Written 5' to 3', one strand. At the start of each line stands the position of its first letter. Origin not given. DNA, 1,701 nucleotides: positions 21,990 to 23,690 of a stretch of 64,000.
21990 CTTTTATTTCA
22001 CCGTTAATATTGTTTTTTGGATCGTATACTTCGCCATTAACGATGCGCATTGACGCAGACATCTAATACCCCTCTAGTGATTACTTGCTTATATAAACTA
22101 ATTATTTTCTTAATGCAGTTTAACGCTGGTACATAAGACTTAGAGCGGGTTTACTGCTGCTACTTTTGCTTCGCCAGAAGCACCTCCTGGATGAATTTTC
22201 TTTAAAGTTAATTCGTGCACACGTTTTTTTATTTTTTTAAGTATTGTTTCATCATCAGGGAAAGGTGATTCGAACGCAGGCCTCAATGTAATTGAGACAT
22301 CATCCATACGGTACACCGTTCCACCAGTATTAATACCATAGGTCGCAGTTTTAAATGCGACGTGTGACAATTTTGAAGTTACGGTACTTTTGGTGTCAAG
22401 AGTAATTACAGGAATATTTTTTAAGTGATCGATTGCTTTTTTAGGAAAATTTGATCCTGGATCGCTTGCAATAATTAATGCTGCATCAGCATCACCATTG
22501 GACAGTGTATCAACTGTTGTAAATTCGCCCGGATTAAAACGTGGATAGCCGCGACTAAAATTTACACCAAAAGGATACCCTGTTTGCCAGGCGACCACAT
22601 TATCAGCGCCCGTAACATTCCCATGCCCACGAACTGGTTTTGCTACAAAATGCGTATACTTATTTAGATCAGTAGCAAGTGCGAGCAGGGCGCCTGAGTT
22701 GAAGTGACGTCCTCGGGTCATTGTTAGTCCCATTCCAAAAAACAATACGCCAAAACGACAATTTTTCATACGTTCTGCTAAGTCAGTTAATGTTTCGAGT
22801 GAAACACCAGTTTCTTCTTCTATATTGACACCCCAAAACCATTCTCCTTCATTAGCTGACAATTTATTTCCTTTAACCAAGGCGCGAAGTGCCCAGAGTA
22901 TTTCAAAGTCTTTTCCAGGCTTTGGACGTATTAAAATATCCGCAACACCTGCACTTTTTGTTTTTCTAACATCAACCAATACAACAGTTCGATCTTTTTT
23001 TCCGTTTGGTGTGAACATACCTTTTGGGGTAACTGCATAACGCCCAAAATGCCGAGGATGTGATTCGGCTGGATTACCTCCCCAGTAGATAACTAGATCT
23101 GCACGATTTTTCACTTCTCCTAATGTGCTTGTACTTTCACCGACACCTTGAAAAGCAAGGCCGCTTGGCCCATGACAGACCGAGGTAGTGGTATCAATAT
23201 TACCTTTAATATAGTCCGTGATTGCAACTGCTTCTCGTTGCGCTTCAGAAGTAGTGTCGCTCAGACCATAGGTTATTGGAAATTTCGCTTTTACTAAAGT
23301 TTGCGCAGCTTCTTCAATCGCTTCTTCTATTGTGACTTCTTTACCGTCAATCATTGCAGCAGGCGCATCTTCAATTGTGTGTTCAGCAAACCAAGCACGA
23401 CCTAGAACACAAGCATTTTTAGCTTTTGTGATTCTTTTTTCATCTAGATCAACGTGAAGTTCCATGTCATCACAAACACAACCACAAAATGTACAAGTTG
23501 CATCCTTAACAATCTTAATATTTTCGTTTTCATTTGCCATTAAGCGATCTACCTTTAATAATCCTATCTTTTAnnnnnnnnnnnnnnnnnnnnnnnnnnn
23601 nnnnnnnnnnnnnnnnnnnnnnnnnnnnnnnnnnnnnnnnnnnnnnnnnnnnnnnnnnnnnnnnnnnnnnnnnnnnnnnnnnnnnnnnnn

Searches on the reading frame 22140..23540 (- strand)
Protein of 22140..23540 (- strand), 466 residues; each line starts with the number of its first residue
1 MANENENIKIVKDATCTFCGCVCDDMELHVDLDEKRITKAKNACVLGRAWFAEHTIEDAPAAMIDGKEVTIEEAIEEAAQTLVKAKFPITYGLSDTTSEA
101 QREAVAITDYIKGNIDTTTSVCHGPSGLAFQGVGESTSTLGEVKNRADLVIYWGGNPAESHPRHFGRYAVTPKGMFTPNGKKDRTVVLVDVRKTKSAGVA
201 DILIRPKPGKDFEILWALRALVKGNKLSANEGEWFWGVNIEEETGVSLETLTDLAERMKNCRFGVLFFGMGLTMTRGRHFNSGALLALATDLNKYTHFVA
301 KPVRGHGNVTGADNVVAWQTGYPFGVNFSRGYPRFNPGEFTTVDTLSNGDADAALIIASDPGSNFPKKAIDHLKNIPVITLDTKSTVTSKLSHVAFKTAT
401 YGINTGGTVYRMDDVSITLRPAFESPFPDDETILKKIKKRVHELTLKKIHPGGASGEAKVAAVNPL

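Call 3: search_protein_families(library=pfam, proteins=[window:22140-23540:-], max_evalue=0.01)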
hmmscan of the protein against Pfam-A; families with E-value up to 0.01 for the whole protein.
window:22140-23540:- (466 aa): 1 family
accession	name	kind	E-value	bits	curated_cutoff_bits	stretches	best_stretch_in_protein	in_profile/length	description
PF00384.28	Molybdopterin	-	0.0032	17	24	0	114-307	74-222/353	Molybdopterin oxidoreductase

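Call 4: search_protein_families(library=ncbifam, proteins=[window:22140-23540:-], max_evalue=0.01)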
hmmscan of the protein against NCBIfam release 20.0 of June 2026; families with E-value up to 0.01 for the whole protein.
window:22140-23540:- (466 aa): 9 families
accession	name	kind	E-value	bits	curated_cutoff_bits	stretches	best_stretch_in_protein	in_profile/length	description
TIGR03129.1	one_C_dehyd_B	equivalog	2.6e-151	503.9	327.8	1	14-441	2-421/421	formylmethanofuran dehydrogenase subunit B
TIGR01591.1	Fdh-alpha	equivalog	1.4e-20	73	666.25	2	66-226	65-227/672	formate dehydrogenase subunit alpha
TIGR01701.1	Fdhalpha-like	subfamily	8.3e-14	50.7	582.15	2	110-164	160-216/744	FdhF/YdeP family oxidoreductase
NF041323.1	Nitr_red_NasA_Halo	equivalog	1.9e-11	43.2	1000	2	139-226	146-226/673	assimilatory nitrate reductase NasA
TIGR01553.1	formate-DH-alph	equivalog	5.9e-07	27.6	814.2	1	118-219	191-286/1009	formate dehydrogenase-N subunit alpha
NF007406.0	PRK09939.1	equivalog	2.1e-06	26.2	1473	1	107-165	167-227/759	acid resistance putative oxidoreductase YdeP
NF047855.1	AssmNtatRedNasC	equivalog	2.3e-06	26.2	1100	1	137-224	172-250/708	assimilatory nitrate reductase catalytic subunit NasC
NF041513.1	formate_DH_Act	exception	0.00026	18.9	1400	1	118-222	182-280/1067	formate dehydrogenase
TIGR01706.1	NAPA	equivalog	0.0082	14.5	930.55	0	113-216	171-270/830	periplasmic nitrate reductase subunit alpha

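Call 6: search_solved_structures(query=window:22140-23540:-, max_evalue=0.001, show_alignments=2)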
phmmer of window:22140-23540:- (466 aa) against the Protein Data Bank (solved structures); distinct sequences matched with E-value up to 0.001: 17.
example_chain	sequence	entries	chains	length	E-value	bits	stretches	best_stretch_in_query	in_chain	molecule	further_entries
9sfi_Q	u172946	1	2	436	8.9e-113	380.3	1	8-444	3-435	Molybdopterin oxidoreductase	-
8rja_B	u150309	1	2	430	6.1e-106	357.8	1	11-442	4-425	Formylmethanofuran dehydrogenase subunit B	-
5t5i_B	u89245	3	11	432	5.6e-103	348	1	10-445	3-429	Tungsten formylmethanofuran dehydrogenase subunit B | Tungsten formylmethanofuran dehydrogenase subunit fwdB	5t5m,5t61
9sw6_J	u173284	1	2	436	5e-99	335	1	10-441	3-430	formylmethanofuran dehydrogenase subunit B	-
7bkb_H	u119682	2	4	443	1.5e-98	333.5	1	9-447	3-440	Formylmethanofuran dehydrogenase, subunit B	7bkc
1aa6_A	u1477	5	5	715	5.2e-12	48.1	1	112-323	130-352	FORMATE DEHYDROGENASE H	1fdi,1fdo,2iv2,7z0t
7bkb_D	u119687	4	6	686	6.8e-12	47.7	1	106-322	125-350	Formate dehydrogenase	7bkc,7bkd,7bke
6s6y_B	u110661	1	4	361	7e-12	47.7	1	251-410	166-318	Tungsten-containing formylmethanofuran dehydrogenase, subunit B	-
8rqz_C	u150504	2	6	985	2.8e-10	42.4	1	5-314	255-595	Probable oxidoreductase YjgC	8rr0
9gzq_A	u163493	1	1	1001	2.9e-10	42.4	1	5-314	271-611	Probable oxidoreductase YjgC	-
1kqf_A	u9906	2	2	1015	1.8e-08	36.5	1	115-231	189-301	FORMATE DEHYDROGENASE, NITRATE-INDUCIBLE, MAJOR SUBUNIT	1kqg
7qv7_S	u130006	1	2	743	4.1e-07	32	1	100-426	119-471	Hydrogen dependent carbon dioxide reductase subunit FdhF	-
9vap_A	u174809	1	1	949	0.00014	23.7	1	113-218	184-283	Formate dehydrogenase molybdopterin-binding subunit FdhA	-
9wxb_B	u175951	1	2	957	0.00018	23.3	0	67-167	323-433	Formate dehydrogenase alpha subunit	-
9t1s_L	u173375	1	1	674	0.00032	22.4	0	114-323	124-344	formate dehydrogenase (coenzyme F420)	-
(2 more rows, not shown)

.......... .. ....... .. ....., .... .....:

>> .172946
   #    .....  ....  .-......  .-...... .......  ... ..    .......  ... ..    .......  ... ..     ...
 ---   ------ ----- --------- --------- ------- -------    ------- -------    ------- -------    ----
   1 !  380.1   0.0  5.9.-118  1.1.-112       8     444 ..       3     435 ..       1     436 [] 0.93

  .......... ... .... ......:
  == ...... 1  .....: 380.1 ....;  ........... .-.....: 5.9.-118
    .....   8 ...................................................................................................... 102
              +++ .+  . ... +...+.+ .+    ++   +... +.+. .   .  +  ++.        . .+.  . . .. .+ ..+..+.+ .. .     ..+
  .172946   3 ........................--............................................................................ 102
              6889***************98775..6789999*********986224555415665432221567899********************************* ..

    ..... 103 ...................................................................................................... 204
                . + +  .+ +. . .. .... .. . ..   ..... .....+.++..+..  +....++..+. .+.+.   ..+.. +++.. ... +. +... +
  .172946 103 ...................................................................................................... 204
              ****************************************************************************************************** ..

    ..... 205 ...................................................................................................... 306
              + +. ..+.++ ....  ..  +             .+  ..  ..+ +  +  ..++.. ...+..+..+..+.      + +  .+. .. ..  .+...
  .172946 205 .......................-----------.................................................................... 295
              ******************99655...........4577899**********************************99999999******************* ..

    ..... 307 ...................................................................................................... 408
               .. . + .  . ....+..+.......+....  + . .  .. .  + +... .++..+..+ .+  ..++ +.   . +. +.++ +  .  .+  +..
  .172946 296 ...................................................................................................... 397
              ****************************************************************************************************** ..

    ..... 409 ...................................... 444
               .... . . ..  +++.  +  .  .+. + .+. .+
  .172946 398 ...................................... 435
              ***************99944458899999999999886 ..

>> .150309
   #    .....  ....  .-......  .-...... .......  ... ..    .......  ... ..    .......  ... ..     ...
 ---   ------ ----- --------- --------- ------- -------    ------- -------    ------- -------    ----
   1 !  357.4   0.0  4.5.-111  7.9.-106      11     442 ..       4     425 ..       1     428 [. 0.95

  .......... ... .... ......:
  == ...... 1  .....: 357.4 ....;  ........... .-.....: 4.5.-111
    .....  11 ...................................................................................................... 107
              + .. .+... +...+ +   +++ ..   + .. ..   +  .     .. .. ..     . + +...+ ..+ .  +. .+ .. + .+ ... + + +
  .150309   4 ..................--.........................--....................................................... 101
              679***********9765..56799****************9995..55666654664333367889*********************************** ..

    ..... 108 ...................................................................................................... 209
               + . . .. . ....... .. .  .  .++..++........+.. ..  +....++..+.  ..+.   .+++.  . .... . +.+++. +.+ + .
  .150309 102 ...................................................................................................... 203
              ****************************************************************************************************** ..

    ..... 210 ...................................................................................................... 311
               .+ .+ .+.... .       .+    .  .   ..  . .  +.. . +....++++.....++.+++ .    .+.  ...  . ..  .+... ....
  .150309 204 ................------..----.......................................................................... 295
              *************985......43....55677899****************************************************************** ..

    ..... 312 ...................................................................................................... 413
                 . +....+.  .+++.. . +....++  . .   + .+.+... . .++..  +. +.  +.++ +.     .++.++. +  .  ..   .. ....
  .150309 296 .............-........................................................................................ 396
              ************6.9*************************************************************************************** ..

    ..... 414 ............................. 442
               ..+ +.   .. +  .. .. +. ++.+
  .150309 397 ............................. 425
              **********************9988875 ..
